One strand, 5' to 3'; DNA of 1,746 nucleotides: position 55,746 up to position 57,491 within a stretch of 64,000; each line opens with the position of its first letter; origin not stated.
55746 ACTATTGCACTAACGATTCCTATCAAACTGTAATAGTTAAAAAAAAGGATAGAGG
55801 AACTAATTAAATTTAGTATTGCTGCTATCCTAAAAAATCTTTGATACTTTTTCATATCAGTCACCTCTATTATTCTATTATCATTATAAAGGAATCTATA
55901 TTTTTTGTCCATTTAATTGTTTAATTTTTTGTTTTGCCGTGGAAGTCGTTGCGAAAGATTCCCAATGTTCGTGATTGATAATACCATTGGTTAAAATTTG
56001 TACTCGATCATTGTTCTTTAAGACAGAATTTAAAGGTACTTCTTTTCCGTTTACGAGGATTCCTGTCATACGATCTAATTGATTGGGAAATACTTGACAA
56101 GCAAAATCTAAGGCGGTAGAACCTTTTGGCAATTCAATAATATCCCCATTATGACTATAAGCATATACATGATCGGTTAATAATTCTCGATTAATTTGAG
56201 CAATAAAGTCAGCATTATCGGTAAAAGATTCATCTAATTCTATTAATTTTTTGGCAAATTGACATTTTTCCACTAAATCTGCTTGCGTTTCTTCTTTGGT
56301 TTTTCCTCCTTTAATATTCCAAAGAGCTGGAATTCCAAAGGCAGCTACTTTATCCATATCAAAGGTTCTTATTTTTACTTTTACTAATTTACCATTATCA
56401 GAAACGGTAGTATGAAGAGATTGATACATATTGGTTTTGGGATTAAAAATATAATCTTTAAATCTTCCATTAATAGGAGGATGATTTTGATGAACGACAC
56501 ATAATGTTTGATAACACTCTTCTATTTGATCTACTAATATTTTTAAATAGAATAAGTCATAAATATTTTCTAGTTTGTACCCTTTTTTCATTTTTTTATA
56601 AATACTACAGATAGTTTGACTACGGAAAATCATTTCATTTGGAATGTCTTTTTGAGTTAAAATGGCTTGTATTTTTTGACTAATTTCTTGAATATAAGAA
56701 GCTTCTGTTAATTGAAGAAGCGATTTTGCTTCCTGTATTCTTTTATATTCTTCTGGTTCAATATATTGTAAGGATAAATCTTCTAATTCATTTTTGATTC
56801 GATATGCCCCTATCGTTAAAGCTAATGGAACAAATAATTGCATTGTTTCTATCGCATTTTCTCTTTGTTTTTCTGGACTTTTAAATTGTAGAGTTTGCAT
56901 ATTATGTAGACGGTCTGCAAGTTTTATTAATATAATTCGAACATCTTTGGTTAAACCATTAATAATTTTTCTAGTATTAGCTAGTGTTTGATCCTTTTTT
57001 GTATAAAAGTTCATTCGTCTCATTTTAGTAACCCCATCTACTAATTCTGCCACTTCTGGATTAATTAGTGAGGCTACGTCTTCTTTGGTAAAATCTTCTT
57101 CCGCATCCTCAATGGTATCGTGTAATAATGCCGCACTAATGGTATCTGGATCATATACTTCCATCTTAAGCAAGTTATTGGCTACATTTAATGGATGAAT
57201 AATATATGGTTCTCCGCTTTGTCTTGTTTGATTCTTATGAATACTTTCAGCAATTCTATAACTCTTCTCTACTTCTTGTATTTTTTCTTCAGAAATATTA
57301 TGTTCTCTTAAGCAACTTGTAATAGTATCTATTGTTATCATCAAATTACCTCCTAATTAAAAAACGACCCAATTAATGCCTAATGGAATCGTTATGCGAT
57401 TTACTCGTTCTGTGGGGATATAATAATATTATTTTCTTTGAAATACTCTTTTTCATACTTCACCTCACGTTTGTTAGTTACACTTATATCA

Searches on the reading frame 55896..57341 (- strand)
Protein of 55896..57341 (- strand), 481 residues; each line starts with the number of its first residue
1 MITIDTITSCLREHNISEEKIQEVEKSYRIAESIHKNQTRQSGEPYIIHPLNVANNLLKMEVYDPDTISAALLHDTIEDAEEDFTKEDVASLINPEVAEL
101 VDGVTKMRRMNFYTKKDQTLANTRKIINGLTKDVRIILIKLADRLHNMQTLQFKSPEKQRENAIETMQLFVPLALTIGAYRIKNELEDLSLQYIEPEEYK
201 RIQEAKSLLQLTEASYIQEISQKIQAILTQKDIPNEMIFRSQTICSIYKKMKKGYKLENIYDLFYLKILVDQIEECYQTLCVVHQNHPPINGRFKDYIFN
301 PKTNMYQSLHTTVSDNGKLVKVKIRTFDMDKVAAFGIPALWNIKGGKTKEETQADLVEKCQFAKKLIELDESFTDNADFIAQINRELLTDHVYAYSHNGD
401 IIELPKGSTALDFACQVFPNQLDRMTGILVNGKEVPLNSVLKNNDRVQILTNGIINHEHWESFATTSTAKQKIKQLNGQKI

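Call 47: list_cluster_members(proteins=[window:55896-57341:-, window:29486-30772:-, window:24556-25761:-, window:9776-11977:-, window:51585-52385:-, window:61365-62531:-])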
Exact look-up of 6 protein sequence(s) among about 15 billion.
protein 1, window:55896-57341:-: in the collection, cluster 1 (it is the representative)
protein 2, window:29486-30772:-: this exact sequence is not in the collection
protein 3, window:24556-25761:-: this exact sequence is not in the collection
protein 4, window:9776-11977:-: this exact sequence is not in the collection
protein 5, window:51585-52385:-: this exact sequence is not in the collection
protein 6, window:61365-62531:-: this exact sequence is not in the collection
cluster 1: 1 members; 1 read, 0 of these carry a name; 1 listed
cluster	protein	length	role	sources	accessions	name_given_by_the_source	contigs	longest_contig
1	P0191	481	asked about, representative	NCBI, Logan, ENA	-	-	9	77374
